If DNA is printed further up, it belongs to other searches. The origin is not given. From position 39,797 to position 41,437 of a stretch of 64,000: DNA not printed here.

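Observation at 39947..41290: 447-aa protein with a NERD-like nuclease core in which the canonical ExK is QxK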

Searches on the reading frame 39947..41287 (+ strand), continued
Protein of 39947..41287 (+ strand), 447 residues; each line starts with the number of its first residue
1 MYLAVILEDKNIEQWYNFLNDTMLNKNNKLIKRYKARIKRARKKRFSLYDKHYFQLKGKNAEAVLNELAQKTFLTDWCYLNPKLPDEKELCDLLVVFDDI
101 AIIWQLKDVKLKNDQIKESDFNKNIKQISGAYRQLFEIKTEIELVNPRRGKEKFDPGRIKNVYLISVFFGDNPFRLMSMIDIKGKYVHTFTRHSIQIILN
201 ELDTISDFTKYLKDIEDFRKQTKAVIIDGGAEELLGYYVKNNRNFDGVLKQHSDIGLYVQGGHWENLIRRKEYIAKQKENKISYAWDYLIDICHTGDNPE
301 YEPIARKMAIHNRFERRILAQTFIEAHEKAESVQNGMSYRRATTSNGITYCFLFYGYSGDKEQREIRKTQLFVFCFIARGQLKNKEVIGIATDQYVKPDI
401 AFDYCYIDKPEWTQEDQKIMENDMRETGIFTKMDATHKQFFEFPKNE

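Call 45: find_encoding_contigs(protein=P0002, flank=8000, max_places=2)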
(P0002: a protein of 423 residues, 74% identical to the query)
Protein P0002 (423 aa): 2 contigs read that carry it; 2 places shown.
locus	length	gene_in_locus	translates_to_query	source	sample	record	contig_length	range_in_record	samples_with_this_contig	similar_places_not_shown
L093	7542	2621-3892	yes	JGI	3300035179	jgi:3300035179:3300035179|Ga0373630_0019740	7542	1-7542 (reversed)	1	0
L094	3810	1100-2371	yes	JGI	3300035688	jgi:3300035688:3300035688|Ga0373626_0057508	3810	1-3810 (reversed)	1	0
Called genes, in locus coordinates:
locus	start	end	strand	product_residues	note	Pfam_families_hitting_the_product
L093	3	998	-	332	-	?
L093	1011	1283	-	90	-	PF00550:PP-binding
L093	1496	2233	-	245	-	PF00106:adh_short, PF01370:Epimerase (faint), PF08659:KR, PF13561:adh_short_C2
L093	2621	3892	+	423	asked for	-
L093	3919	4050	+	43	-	-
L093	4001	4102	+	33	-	-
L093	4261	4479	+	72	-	PF12441:CopG_antitoxin, PF14384:BrnA_antitoxin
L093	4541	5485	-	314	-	PF00698:Acyl_transf_1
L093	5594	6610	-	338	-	PF08545:ACP_syn_III, PF08541:ACP_syn_III_C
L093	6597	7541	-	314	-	?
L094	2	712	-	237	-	?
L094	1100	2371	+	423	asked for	-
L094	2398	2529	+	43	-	-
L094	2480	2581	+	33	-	-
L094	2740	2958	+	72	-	PF12441:CopG_antitoxin, PF14384:BrnA_antitoxin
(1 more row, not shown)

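Call 46: find_encoding_contigs(protein=P0005, flank=8000, max_places=2)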
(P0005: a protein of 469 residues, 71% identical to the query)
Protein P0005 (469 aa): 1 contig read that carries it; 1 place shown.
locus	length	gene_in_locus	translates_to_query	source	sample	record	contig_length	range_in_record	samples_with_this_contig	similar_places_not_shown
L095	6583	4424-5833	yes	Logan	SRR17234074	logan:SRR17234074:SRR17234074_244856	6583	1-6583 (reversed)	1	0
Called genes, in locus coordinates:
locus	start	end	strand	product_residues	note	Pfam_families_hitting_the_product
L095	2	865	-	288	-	?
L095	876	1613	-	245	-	PF01966:HD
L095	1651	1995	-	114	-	PF02311:AraC_binding (weak), PF07883:Cupin_2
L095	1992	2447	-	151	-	PF02082:Rrf2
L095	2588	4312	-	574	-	-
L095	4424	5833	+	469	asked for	-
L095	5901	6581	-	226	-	?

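Call 55: search_dna_similar(query=window:39947-41287:+, collection=plasmids, mode=protein, max_evalue=0.001, max_rows=20)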
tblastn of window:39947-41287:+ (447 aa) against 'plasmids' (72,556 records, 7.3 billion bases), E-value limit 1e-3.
Records with a match: 126; places in all: 127; records where one place covers at least 80% of the query: 93.
Best place of each record, by identity: <60% 126.
By first word of the organism name: Klebsiella 50; Citrobacter 17; Providencia 15; Escherichia 12; Enterobacter 7; Agrobacterium 5; Xanthomonas 5; Raoultella 4; Rhizobium 2; Tenacibaculum 1; and 8 more.
By predicted mobility (MOB-suite, as given by PLSDB): conjugative 86; non-mobilizable 33; mobilizable 7.
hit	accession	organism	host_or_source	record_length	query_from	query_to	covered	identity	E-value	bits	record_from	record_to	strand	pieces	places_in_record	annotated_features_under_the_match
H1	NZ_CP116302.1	Tenacibaculum finnmarkense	Atlantic salmon (Salmo salar ...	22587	57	431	84%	28.3%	7e-29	127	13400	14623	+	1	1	hypothetical protein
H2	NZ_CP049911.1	Diaphorobacter sp. HDW4A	Hydrophilus acuminatus,single bacterial ...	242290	61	430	83%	28.4%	6e-35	145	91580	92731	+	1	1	hypothetical protein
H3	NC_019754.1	Crinalium epipsammum PCC 9333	-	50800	61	416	80%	27.8%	6e-25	115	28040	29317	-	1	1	hypothetical protein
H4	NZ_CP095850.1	Hymenobacter sublimis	single cell,air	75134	55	444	87%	25.3%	5e-24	112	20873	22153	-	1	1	hypothetical protein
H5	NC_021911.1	Rhizobium etli bv. mimosae str. Mim1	Mimosa affinis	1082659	60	447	87%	25.2%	1e-22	108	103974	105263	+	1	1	record has no annotation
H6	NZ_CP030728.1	Klebsiella pneumoniae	Homo sapiens,feces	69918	61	431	83%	25.7%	3e-13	80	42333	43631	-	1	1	SEC-C metal-binding domain-containing protein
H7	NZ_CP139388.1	Klebsiella aerogenes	Homo sapiens,blood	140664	55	394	76%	27.9%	4e-22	107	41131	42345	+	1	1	hypothetical protein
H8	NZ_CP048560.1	Agrobacterium fabrum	walnut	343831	65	415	79%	25.5%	4e-21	103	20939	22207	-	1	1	hypothetical protein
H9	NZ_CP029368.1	Escherichia coli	Sewage,Pure Culture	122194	61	431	83%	24.2%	2e-6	58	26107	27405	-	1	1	SEC-C metal-binding domain-containing protein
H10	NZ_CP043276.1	Escherichia coli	Homo sapiens,Pure Culture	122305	61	431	83%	24.2%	2e-6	58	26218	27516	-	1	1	SEC-C metal-binding domain-containing protein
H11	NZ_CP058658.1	Escherichia coli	Pure Culture,sewage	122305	61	431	83%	24.2%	2e-6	58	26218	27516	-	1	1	SEC-C metal-binding domain-containing protein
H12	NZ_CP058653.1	Escherichia coli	Pure Culture,Sewage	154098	61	431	83%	24.2%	2e-6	58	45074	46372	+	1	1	SEC-C metal-binding domain-containing protein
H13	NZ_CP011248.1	Agrobacterium tumefaciens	Achillea ptarmica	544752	65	446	85%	23.4%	4e-14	83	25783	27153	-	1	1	hypothetical protein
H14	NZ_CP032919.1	Agrobacterium tumefaciens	-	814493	65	446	85%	23.4%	4e-14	83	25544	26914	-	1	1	hypothetical protein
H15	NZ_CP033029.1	Agrobacterium tumefaciens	-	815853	65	446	85%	23.4%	4e-14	83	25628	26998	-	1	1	hypothetical protein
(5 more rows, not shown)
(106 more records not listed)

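Call 56: search_dna_similar(query=window:39947-41287:+, collection=phages, mode=protein, max_evalue=0.001, max_rows=20)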
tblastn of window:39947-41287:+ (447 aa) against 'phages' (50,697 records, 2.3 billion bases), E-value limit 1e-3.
No match.

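Call 57: get_annotated_region(hit=H9, flank=9000)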
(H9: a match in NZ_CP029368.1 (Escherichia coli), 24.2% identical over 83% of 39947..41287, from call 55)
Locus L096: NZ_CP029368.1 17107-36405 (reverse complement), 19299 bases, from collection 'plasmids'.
description: Escherichia coli strain WCHEC035148 plasmid pQnrS1_035148, complete sequence
organism: Escherichia coli (NCBI taxid 562)
taxonomy: Bacteria; Pseudomonadota; Gammaproteobacteria; Enterobacterales; Enterobacteriaceae; Escherichia; Escherichia coli
host: -; source: Sewage,Pure Culture; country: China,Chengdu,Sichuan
typing (MOB-suite, as given by PLSDB): non-mobilizable; replicon IncFIA,IncFIA,IncFIB,IncFIC,IncN
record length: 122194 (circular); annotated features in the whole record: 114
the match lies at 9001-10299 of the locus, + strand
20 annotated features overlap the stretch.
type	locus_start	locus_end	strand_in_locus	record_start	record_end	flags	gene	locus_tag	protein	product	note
CDS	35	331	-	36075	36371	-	ccgD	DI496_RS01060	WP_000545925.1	protein CcgD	-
CDS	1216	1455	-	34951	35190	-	-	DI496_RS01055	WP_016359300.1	hypothetical protein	-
CDS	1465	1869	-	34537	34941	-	ardR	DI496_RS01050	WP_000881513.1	antirestriction protein ArdAB regulator ArdR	-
CDS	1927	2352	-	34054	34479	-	ardB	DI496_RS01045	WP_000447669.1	antirestriction protein ArdB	-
CDS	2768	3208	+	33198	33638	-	mucA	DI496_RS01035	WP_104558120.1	translesion error-prone DNA polymerase V autoproteolytic subunit MucA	-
CDS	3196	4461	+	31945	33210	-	mucB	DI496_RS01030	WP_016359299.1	translesion error-prone DNA polymerase V subunit MucB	-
CDS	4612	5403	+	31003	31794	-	-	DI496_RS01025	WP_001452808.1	SprT-like domain-containing protein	-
CDS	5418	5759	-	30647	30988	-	ardK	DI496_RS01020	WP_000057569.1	antirestriction protein ArdAB regulator ArdK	-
CDS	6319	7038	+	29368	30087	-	-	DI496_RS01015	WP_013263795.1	replication initiation protein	GO:0006270 - DNA replication initiation [Evidence IEA]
CDS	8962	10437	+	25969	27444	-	-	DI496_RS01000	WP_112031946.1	SEC-C metal-binding domain-containing protein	-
CDS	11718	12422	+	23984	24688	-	-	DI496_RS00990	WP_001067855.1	IS6-like element IS26 family transposase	GO:0006313 - DNA transposition [Evidence IEA]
CDS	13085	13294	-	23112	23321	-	-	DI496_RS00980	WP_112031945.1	YdgH/BhsA/McbA-like domain containing protein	-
CDS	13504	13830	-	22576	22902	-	trxA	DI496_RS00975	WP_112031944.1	thioredoxin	-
CDS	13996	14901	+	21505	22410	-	-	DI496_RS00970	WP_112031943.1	LysR family transcriptional regulator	-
CDS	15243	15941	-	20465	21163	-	-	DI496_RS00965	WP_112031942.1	DsbA family oxidoreductase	-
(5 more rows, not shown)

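Call 58: get_annotated_region(hit=H7, flank=9000)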
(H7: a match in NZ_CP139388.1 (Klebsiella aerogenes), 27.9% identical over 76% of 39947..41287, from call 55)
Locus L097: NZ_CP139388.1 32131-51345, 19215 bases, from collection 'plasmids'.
description: Klebsiella aerogenes strain C91664 plasmid pC91664_1_140k, complete sequence
organism: Klebsiella aerogenes (NCBI taxid 548)
taxonomy: Bacteria; Pseudomonadota; Gammaproteobacteria; Enterobacterales; Enterobacteriaceae; Klebsiella; Klebsiella aerogenes
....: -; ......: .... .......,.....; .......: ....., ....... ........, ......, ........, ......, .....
typing (MOB-suite, as given by PLSDB): conjugative; replicon IncFII,rep_cluster_2077; relaxase MOBF; mating-pair formation MPF_F
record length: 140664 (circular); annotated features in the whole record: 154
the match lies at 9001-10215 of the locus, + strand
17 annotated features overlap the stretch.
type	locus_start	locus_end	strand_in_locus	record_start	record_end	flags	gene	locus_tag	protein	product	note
CDS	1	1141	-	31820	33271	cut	nhaC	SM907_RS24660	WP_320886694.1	Na+/H+ antiporter NhaC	GO:1902600 - proton transmembrane transport [Evidence IEA]; GO:0006814 - sodium ion transport [Evidence IEA]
CDS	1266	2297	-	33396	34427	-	-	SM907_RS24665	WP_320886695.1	LacI family DNA-binding transcriptional regulator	GO:0006351 - DNA-templated transcription [Evidence IEA]; GO:0045892 - negative regulation of DNA-templated ...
CDS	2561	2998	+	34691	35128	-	-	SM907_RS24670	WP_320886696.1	glyoxalase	-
CDS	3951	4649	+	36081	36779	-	-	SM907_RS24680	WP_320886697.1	DJ-1/PfpI family protein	-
CDS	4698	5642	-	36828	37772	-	-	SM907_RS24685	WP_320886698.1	LysR family transcriptional regulator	-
CDS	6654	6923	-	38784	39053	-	-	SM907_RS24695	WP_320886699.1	polymyxin B resistance protein pmrD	-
CDS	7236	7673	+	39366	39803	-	-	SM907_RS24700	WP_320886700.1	glyoxalase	-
CDS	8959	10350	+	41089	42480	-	-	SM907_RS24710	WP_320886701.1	hypothetical protein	-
CDS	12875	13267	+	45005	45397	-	-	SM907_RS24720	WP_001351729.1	isochorismatase family cysteine hydrolase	-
CDS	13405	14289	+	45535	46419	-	-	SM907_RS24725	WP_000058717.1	EamA family transporter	-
predicted_resistance_gene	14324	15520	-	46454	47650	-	tet(A)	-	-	tetracycline efflux MFS transporter Tet(A)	predicted by amrfinderplus; class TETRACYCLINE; identity 100.0%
CDS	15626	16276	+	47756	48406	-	tetR(A)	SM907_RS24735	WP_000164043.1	tetracycline resistance transcriptional repressor TetR(A)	-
CDS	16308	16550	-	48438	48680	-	-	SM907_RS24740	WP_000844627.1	transposase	-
predicted_resistance_gene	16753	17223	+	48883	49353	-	dfrA1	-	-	trimethoprim-resistant dihydrofolate reductase DfrA1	predicted by amrfinderplus; class TRIMETHOPRIM; identity 100.0%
CDS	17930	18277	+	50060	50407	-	-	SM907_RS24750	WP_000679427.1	quaternary ammonium compound efflux SMR transporter QacE delta 1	-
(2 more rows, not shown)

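Call 60: search_protein_families(library=padloc, proteins=[L096:8962-10434:+, L097:8959-10347:+, P0213, P0232, P0131, P0018, P0025, P0208], max_evalue=0.1)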
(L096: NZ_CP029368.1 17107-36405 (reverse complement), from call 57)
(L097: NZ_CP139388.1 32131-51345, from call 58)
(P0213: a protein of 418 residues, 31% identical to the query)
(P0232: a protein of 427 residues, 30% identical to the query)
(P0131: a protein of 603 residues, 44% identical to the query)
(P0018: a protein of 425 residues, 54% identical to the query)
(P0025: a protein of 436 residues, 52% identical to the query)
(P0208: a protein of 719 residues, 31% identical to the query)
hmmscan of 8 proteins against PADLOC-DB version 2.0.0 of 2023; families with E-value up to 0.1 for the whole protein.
L096:8962-10434:+ (491 aa): 7 families
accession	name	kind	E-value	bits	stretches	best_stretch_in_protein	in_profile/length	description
PDLC04917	PDC-S12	-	3.2e-06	25.2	1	441-487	174-216/218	-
PDLC00865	E2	-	1.1e-05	22.9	1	454-489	156-190/219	E2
PDLC00871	E2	-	1.2e-05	23.1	1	459-489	161-190/241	E2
PDLC00833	E1-E2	-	1.4e-05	22.7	1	462-488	165-191/222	E1-E2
PDLC00872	E2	-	1.6e-05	22.5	1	463-488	162-187/216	E2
PDLC00870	E2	-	0.0021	16.1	1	464-488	167-190/223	E2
PDLC00861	E2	-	0.0042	14.6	1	468-489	175-196/232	E2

L097:8959-10347:+ (463 aa): 0 families

P0213 (418 aa): 5 families
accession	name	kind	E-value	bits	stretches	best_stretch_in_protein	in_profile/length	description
PDLC00833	E1-E2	-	3.6e-05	21.4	1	396-417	170-191/222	E1-E2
PDLC00865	E2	-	0.00018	19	1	376-417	148-189/219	E2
PDLC04917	PDC-S12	-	0.00031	18.7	1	361-417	151-217/218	-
PDLC00872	E2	-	0.001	16.6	1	395-417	165-187/216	E2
PDLC01329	Cas5b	-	0.0078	14.2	1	142-193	125-176/219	CAS-I-B; effector_G5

P0232 (427 aa): 4 families
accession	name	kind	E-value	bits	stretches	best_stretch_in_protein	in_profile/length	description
PDLC04917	PDC-S12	-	1.4e-07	29.7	1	402-427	192-217/218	-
PDLC00833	E1-E2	-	3.5e-05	21.4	1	405-426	169-190/222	E1-E2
PDLC00865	E2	-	0.00098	16.6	1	407-426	169-188/219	E2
PDLC00872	E2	-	0.0019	15.7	1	407-426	167-186/216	E2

P0131 (603 aa): 127 families (the best 25 are shown)
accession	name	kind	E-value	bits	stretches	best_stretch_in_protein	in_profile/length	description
PDLC03108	Specificity_I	-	1.8e-52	177.1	1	398-596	33-227/452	Type I specificity subunit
PDLC04137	mad5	-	1.2e-45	154.4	1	401-601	2-195/392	mads_5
PDLC03592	Specificity_II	-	3.4e-37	126.5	1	406-583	9-184/392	Type II specificity subunit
PDLC03162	Specificity_I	-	4.3e-37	125.9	2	445-582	49-181/431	Type I specificity subunit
PDLC03090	Specificity_I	-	7.7e-37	125.5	2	400-519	235-351/434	Type I specificity subunit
PDLC03087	Specificity_I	-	8.8e-37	125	1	395-601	6-216/418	Type I specificity subunit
PDLC03106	Specificity_I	-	2.4e-36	123.6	2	530-595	140-205/461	Type I specificity subunit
PDLC03099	Specificity_I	-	4.7e-36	122.8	2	401-504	200-301/405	Type I specificity subunit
PDLC03156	Specificity_I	-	9.9e-34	115.4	1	401-592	214-400/413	Type I specificity subunit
PDLC03178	Specificity_I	-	6.5e-33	112.7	1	400-591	217-410/411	Type I specificity subunit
PDLC03158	Specificity_I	-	1.1e-31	108.3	1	391-593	15-218/433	Type I specificity subunit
PDLC03119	Specificity_I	-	1.3e-31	107.9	1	402-577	3-174/393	Type I specificity subunit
PDLC03068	Specificity_I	-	1.4e-31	108.1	1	401-571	3-171/403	Type I specificity subunit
PDLC03101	Specificity_I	-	3.3e-31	107.3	1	401-592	5-196/411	Type I specificity subunit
PDLC03098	Specificity_I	-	4.2e-30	103.5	1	401-592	28-219/443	Type I specificity subunit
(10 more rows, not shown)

P0018 (425 aa): 0 families

P0025 (436 aa): 6 families
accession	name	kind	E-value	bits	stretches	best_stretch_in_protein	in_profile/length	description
PDLC04917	PDC-S12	-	3.8e-07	28.2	1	2-22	197-217/218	-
PDLC00833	E1-E2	-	7.9e-06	23.5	1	2-26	171-195/222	E1-E2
PDLC00872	E2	-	2.2e-05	22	1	2-32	167-196/216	E2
PDLC00865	E2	-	0.0001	19.8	1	2-26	169-193/219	E2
PDLC00861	E2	-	0.0026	15.3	1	7-38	180-211/232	E2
PDLC00871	E2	-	0.015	13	1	4-25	172-192/241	E2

P0208 (719 aa): 0 families

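Call 61: search_protein_families(library=pfam, proteins=[L096:8962-10434:+, L097:8959-10347:+, L014:8650-9870:+, L004:9268-11115:+, L095:2588-4309:-], max_evalue=0.1)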
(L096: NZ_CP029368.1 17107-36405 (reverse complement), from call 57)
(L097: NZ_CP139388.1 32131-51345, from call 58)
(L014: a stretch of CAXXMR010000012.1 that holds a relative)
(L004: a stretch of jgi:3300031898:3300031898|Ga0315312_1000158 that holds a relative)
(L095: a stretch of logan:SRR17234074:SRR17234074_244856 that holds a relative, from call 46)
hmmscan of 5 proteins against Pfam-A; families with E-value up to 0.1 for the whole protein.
L096:8962-10434:+ (491 aa): 3 families
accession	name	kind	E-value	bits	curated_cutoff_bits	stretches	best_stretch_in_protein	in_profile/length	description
PF02810.21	SEC-C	-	1.3e-09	38.2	20.4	1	471-488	1-18/19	SEC-C motif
PF07943.18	PBP5_C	-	0.0056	17.3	21.2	0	222-275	4-56/91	Penicillin-binding protein 5, C-terminal domain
PF23488.1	YKL065W-A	-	0.0071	16.8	27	1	323-372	11-61/73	YKL065W-A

L097:8959-10347:+ (463 aa): 0 families

L014:8650-9870:+ (407 aa): 1 family
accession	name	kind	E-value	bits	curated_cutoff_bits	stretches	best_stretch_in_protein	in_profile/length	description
PF12686.12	DUF3800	-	1.1e-10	42.8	21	1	8-190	2-148/149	Protein of unknown function (DUF3800)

L004:9268-11115:+ (616 aa): 3 families
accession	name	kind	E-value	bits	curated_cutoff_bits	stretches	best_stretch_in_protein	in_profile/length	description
PF13185.12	GAF_2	-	0.00016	22.4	28.6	1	392-437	91-136/136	GAF domain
PF13492.12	GAF_3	-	0.0042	17.9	27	1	326-433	4-124/129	GAF domain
PF05103.18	DivIVA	-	0.0096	16.3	28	1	417-467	18-69/131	DivIVA protein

L095:2588-4309:- (573 aa): 1 family
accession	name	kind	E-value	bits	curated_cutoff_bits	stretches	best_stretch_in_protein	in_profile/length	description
PF20547.3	DUF6761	-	0.088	13.4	27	0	221-271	17-65/82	Family of unknown function (DUF6761)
